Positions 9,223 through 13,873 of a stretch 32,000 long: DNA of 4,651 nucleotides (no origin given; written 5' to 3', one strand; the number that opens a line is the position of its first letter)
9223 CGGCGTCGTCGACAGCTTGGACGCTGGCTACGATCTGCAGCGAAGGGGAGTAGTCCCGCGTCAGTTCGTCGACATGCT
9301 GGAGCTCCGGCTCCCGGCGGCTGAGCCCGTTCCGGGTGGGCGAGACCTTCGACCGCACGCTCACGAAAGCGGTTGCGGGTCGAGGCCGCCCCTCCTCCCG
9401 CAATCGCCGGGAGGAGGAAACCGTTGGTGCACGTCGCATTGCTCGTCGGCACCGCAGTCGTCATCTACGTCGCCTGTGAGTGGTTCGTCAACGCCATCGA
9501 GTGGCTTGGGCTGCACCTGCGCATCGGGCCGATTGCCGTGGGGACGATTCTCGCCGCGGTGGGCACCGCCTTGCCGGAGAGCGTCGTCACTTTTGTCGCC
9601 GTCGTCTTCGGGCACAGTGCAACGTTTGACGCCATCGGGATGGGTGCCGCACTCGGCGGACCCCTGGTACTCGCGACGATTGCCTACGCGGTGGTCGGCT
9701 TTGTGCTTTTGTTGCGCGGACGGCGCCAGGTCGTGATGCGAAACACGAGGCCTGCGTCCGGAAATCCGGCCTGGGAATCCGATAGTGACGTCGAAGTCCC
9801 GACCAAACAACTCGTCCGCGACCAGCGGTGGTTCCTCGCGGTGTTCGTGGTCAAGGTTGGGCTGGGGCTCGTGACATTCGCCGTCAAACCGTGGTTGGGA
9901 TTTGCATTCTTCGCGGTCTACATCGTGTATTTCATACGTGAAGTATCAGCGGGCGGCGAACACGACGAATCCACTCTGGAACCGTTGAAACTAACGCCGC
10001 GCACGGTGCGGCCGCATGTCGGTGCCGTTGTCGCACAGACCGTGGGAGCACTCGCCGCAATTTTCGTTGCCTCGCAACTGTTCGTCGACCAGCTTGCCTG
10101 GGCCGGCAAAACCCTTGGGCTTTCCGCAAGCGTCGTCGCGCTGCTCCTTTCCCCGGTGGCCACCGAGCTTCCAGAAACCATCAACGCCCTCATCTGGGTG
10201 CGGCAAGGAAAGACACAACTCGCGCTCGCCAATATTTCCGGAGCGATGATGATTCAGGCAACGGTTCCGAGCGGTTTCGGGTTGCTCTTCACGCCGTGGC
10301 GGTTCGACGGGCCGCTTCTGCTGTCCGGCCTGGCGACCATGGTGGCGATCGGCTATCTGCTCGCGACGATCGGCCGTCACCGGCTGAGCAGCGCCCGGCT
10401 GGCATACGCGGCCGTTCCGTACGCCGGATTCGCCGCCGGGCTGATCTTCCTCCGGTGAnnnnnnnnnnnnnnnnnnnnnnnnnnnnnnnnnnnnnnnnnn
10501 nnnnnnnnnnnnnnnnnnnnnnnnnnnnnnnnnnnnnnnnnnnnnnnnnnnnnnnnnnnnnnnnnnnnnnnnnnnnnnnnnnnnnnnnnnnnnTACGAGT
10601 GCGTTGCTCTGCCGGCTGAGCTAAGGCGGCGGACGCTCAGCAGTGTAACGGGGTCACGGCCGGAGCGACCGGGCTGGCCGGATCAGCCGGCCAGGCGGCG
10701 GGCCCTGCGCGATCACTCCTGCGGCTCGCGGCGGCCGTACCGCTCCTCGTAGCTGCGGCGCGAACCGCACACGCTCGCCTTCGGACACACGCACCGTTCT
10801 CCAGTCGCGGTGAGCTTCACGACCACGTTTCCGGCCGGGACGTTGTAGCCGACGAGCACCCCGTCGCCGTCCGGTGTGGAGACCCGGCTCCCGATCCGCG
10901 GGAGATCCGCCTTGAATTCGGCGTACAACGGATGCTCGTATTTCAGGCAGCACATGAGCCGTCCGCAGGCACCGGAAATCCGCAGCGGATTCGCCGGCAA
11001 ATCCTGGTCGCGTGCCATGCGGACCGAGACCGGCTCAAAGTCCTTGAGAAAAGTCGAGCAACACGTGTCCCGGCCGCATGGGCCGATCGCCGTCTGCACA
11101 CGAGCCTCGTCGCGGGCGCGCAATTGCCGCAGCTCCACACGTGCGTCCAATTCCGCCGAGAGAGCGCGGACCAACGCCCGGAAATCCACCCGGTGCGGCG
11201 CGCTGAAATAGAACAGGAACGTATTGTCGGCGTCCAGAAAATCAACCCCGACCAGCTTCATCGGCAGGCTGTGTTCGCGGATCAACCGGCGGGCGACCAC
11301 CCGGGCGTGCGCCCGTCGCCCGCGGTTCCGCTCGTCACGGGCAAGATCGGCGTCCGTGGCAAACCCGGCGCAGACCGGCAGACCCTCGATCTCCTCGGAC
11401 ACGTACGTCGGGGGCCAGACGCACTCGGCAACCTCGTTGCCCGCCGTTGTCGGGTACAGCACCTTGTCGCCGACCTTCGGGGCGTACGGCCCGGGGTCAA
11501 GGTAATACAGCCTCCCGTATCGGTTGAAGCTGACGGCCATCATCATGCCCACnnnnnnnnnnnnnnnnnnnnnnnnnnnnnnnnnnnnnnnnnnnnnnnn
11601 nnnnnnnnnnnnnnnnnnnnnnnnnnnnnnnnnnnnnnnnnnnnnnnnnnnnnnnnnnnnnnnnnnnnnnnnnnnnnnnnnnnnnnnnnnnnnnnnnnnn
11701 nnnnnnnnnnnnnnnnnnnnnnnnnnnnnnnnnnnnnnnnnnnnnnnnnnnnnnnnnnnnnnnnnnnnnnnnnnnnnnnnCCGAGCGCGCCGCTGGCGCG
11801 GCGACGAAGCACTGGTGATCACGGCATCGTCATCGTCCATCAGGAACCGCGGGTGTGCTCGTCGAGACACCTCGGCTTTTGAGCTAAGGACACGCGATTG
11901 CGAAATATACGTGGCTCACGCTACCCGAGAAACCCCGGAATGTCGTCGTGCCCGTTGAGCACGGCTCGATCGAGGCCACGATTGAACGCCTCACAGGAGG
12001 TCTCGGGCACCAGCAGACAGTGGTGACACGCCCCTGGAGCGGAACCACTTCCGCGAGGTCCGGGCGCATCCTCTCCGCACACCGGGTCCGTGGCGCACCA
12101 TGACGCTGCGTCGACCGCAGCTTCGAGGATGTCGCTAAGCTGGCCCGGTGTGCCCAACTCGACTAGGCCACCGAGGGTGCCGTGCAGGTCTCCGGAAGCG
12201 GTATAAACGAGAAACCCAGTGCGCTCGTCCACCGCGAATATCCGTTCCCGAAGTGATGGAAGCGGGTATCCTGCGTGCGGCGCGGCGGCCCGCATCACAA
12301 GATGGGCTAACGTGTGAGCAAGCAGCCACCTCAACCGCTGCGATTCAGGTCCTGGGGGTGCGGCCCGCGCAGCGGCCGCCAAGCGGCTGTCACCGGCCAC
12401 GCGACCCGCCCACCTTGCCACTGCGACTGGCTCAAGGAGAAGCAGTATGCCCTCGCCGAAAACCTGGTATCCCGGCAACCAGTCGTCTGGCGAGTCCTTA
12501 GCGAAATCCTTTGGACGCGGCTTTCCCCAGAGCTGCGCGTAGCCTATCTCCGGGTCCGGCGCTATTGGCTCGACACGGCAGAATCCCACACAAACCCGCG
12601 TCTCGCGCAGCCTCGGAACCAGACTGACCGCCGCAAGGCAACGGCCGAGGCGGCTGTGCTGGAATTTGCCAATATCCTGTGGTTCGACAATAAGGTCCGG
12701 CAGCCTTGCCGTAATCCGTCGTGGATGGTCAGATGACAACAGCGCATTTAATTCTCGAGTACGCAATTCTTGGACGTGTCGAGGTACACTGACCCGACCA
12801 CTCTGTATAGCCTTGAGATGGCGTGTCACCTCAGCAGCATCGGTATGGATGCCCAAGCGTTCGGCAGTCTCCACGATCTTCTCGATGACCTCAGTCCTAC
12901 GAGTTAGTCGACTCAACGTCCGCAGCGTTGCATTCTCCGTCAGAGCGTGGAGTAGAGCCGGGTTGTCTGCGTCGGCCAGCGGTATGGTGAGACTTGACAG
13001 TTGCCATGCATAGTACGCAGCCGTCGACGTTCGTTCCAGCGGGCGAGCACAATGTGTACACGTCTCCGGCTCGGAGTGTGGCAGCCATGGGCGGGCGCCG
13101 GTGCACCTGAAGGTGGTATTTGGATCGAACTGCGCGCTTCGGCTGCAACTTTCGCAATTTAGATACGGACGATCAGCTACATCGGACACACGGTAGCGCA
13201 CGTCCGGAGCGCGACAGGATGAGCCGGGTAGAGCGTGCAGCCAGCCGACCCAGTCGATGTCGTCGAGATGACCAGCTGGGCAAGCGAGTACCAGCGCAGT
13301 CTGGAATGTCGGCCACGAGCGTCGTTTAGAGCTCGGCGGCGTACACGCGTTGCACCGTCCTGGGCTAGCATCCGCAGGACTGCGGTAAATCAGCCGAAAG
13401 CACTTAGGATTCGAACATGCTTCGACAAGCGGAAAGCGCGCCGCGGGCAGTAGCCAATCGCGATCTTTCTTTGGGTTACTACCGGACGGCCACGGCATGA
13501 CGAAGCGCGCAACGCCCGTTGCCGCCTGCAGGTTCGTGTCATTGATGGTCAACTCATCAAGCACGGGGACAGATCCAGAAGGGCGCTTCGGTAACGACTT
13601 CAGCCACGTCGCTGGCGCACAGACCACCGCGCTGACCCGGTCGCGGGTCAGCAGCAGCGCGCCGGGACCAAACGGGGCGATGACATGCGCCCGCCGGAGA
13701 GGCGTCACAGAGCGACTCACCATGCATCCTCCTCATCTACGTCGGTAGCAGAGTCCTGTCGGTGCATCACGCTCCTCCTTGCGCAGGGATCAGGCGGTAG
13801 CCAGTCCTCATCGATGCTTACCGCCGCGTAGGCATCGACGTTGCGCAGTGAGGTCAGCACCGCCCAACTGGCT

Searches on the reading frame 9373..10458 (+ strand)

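Call 7: search_protein_families(library=pfam, proteins=[window:9373-10458:+], max_evalue=0.01)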
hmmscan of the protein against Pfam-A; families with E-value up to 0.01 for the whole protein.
window:9373-10458:+ (361 aa): 2 families
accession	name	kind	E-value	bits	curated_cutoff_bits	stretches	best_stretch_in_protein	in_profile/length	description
PF01699.29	Na_Ca_ex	-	7.7e-25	88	24.9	2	222-330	5-115/151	Sodium/calcium exchanger protein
PF04346.18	EutH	-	0.0073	16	25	0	154-293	172-314/351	Ethanolamine utilisation protein, EutH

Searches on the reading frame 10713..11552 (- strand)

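Call 7: search_protein_families(library=pfam, proteins=[window:10713-11552:-], max_evalue=0.01)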
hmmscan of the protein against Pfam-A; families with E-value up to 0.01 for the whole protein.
window:10713-11552:- (279 aa): 1 family
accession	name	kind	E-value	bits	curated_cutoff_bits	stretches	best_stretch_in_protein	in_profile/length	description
PF04468.17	PSP1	-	1.8e-24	86.3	27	1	63-144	5-86/86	PSP1 C-terminal conserved region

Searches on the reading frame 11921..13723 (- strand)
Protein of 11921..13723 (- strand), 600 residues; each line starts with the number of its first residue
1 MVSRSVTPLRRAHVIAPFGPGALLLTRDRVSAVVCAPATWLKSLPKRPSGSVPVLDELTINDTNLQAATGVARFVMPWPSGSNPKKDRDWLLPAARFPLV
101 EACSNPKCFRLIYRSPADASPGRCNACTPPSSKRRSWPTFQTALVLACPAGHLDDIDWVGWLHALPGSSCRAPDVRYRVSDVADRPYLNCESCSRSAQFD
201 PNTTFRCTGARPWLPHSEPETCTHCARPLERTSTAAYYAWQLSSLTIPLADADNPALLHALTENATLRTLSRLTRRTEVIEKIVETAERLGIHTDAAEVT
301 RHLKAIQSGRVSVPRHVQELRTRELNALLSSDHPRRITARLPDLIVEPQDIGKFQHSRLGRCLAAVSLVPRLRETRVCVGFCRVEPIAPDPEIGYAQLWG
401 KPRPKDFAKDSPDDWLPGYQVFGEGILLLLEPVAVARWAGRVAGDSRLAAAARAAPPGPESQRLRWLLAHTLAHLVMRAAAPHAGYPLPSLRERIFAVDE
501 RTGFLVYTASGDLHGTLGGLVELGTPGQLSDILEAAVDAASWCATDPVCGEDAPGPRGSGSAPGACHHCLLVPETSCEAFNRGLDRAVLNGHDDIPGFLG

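Call 5: search_protein_families(library=pfam, proteins=[window:11921-13723:-], max_evalue=1)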
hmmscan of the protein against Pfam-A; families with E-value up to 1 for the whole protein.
window:11921-13723:- (600 aa): 1 family
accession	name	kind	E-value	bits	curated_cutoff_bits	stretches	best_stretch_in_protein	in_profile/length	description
PF21179.3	BldD-like_C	-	0.22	11.8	27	1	294-328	15-49/70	DNA-binding protein BldD-like, C-terminal domain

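Call 6: search_protein_families(library=padloc, proteins=[window:11921-13723:-], max_evalue=1)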
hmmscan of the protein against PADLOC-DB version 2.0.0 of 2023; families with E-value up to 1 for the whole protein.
window:11921-13723:- (600 aa): 4 families
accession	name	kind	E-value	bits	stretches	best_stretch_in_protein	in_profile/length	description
PDLC02583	DrmB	-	6.5e-55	185.3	1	5-591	3-603/606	DrmB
PDLC02584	DrmB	-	6.3e-40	135.4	1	205-589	46-430/445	DrmB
PDLC02579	DrmB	-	4.3e-34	115.9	1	343-589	54-301/314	DrmB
PDLC02582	DrmB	-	1.5e-08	31.7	1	465-595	522-640/649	DrmB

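Call 40: search_protein_families(library=ncbifam, proteins=[window:11921-13723:-], max_evalue=0.1)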
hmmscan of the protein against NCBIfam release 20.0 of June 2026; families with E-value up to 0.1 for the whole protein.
window:11921-13723:- (600 aa): 1 family
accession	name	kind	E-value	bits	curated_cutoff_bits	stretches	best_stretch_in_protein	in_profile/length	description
NF038324.1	DrmB_fam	subfamily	3.8e-92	310.1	240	1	6-589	2-601/604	DrmB family protein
